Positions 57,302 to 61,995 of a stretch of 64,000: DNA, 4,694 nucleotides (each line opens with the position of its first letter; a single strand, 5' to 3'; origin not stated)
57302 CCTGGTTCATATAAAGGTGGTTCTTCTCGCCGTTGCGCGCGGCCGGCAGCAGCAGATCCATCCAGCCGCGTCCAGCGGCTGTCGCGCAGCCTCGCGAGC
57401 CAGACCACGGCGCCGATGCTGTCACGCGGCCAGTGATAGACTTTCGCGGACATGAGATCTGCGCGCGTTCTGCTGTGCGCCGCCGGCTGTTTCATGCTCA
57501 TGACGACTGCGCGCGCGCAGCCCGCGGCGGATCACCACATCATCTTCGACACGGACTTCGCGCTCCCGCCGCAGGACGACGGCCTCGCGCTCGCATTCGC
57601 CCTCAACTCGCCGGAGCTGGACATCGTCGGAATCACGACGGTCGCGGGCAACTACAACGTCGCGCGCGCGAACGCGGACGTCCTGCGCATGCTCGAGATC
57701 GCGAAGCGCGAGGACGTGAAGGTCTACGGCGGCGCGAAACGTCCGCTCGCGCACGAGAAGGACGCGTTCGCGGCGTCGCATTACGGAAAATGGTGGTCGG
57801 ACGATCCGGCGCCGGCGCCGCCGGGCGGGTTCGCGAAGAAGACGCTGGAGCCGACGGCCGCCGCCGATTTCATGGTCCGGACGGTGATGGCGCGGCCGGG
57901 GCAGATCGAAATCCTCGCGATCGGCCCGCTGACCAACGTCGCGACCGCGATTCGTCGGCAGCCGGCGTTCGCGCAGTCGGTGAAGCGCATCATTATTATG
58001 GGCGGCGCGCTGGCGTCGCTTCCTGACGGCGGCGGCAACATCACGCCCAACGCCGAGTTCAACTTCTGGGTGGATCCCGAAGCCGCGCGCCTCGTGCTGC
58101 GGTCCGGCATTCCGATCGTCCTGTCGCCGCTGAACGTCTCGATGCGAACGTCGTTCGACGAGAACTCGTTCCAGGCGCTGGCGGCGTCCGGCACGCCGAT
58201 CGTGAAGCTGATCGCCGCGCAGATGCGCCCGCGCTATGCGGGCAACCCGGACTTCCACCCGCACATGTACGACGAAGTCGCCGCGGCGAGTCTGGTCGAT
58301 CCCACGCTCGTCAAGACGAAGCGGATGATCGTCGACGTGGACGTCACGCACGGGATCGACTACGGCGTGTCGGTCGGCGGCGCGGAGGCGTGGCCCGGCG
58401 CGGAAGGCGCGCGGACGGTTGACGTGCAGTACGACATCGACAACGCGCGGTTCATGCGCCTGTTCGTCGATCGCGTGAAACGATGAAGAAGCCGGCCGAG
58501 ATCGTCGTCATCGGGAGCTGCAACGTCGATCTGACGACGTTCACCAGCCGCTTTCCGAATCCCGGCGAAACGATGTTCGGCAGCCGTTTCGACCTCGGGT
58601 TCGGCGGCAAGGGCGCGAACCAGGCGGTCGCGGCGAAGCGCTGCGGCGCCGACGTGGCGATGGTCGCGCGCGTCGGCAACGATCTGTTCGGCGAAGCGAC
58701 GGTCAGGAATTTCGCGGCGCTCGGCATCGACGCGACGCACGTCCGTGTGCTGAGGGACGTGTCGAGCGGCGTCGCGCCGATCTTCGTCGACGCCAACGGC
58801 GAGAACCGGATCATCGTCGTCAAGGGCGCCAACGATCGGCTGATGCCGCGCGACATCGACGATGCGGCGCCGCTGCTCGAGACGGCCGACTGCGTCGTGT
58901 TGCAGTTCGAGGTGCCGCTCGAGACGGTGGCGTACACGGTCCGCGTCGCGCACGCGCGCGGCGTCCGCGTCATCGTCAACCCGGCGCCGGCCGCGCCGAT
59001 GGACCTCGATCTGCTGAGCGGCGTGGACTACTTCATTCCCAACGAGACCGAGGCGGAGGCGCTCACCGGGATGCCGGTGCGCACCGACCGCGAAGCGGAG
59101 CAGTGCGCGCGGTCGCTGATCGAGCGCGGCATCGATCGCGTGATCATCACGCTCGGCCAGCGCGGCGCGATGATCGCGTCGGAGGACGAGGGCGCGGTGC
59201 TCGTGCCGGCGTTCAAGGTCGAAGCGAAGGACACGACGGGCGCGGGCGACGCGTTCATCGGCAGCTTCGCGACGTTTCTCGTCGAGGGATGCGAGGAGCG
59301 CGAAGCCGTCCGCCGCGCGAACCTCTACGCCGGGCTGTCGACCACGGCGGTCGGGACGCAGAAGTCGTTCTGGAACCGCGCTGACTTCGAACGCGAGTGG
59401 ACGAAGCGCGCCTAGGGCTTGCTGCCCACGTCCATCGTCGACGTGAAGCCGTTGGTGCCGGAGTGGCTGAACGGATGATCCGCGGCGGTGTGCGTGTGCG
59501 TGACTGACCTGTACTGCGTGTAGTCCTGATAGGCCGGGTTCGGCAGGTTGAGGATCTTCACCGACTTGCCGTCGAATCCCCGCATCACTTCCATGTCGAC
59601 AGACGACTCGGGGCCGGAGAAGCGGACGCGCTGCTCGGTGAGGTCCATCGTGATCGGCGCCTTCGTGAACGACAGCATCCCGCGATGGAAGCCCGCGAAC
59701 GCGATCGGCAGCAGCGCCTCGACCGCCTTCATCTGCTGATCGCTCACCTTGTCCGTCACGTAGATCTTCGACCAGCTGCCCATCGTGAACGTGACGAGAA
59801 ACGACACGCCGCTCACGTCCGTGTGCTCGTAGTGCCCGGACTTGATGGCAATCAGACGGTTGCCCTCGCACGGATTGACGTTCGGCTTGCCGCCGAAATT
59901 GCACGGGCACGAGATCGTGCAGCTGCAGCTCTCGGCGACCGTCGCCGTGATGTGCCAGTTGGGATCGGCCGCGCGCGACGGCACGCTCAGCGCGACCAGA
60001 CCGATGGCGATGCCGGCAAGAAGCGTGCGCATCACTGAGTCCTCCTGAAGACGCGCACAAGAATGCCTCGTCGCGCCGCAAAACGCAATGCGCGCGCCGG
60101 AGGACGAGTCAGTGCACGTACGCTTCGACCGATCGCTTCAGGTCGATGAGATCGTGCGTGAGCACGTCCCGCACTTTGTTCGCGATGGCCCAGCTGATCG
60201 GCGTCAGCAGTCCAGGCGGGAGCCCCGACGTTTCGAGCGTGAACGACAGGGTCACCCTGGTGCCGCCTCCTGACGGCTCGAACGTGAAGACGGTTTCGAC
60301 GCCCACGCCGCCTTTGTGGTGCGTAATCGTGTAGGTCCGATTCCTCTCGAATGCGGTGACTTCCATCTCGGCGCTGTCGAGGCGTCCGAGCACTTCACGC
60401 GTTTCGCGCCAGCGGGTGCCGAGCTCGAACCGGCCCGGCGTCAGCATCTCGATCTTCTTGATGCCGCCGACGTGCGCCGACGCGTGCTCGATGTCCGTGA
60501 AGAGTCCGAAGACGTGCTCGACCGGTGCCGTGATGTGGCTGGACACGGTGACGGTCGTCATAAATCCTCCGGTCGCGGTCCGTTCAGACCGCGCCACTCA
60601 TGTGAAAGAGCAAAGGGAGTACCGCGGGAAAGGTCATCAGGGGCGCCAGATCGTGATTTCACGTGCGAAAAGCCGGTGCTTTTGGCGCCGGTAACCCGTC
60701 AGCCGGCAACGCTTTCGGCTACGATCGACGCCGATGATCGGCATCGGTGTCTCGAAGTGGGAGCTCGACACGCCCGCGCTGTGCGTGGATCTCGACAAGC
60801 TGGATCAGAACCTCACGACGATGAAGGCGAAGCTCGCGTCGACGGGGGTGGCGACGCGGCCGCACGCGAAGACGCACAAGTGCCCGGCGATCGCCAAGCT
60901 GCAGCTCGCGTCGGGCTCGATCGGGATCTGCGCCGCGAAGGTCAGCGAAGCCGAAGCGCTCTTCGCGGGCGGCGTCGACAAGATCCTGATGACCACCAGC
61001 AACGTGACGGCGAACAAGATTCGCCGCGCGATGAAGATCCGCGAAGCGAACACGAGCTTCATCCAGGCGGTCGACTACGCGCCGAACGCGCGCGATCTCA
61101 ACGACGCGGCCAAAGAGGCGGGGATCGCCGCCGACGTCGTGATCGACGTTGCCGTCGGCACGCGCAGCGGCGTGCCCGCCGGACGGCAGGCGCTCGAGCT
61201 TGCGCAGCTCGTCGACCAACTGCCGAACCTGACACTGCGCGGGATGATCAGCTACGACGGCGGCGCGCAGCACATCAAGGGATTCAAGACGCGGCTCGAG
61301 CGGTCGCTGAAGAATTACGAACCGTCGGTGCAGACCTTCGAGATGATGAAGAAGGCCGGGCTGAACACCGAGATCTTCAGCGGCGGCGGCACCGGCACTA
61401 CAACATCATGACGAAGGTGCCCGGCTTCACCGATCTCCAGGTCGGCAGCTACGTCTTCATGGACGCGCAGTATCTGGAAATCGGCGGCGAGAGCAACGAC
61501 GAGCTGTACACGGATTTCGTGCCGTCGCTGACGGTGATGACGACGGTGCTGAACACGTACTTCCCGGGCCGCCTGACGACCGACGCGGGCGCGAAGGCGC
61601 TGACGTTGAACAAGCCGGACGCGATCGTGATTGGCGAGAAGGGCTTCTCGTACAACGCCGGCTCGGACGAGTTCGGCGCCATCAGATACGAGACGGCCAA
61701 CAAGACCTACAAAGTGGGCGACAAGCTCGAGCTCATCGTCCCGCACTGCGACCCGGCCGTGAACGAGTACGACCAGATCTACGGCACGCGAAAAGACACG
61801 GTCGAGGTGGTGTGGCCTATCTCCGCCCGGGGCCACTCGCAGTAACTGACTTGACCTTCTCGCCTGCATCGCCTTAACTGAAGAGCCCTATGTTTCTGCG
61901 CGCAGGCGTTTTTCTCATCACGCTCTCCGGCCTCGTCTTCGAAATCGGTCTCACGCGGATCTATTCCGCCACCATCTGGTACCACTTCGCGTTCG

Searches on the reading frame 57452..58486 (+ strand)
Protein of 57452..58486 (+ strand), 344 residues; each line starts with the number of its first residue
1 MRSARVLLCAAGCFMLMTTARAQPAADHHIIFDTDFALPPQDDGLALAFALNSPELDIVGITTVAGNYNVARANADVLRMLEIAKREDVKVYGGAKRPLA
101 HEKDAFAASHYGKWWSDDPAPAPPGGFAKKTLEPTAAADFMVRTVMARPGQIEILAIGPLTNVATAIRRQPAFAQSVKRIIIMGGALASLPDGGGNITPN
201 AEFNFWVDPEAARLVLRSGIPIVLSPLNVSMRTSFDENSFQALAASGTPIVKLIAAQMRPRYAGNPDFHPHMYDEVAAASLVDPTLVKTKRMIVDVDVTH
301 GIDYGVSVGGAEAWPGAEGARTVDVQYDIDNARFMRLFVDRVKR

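Call 54: search_protein_families(library=pfam, proteins=[window:57452-58486:+], max_evalue=0.0001)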
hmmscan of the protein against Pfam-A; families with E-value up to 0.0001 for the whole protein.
window:57452-58486:+ (344 aa): 1 family
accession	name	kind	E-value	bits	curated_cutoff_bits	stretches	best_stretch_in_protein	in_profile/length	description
PF01156.24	IU_nuc_hydro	-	7e-71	239.7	34.2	1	30-335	1-296/297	Inosine-uridine preferring nucleoside hydrolase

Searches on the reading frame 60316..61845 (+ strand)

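Call 54: search_protein_families(library=pfam, proteins=[window:60316-61845:+], max_evalue=0.0001)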
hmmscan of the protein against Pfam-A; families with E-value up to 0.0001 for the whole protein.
window:60316-61845:+ (509 aa): 1 family
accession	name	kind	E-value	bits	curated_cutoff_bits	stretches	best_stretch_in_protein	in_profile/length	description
PF14031.13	D-ser_dehydrat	-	5.2e-15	56.3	22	1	404-489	1-95/97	Putative serine dehydratase domain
